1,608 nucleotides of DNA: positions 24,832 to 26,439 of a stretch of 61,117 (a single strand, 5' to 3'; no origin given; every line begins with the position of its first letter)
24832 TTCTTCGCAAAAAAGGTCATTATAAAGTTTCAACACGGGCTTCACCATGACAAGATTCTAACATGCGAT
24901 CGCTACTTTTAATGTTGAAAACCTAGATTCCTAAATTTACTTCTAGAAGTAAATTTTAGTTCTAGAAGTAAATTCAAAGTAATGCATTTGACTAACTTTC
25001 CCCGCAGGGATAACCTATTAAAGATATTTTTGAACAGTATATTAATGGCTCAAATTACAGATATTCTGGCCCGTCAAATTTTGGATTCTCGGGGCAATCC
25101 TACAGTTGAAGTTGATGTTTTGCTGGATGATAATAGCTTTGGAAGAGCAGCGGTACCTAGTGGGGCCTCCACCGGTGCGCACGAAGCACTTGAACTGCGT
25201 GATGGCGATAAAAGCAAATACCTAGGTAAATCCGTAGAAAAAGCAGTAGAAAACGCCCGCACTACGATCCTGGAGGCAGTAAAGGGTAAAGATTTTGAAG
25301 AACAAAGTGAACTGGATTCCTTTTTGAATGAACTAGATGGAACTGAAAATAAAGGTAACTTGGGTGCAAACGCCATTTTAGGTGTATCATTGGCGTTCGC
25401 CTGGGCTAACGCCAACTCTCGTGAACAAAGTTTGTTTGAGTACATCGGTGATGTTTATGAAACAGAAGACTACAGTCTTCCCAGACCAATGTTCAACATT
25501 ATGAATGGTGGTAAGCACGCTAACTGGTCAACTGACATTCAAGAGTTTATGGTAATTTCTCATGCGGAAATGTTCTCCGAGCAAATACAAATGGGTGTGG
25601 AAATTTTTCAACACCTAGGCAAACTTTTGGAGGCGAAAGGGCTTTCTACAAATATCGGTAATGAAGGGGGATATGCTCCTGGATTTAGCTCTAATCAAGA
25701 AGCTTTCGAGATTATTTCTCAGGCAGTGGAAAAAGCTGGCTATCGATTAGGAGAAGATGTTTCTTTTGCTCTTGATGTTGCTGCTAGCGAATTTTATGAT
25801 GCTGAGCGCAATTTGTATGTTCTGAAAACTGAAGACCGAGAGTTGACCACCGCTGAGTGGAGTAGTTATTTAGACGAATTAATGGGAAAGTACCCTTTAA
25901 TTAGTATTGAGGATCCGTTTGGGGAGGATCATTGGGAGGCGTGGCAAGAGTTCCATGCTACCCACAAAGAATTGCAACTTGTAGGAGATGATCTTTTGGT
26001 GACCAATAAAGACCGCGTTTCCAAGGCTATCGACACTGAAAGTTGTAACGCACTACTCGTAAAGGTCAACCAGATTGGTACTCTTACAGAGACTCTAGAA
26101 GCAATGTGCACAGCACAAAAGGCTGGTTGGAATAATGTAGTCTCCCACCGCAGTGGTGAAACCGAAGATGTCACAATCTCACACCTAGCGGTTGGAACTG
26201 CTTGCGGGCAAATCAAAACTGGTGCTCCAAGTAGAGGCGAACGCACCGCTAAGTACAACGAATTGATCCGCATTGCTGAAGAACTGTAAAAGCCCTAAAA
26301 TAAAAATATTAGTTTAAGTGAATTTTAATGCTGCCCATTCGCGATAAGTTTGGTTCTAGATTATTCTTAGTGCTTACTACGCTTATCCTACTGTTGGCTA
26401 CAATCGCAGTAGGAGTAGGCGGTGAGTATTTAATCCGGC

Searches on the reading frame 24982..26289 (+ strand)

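Call 98: search_protein_families(library=pfam, proteins=[window:24982-26289:+], max_evalue=0.00001)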
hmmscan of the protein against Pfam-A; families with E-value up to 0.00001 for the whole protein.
window:24982-26289:+ (435 aa): 2 families
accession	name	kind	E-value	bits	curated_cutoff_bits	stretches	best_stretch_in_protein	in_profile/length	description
PF00113.28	Enolase_C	-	5.6e-109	364.4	21.5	1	164-435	2-281/296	Enolase, C-terminal TIM barrel domain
PF03952.21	Enolase_N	-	4.8e-55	185.7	35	1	25-155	1-131/131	Enolase, N-terminal domain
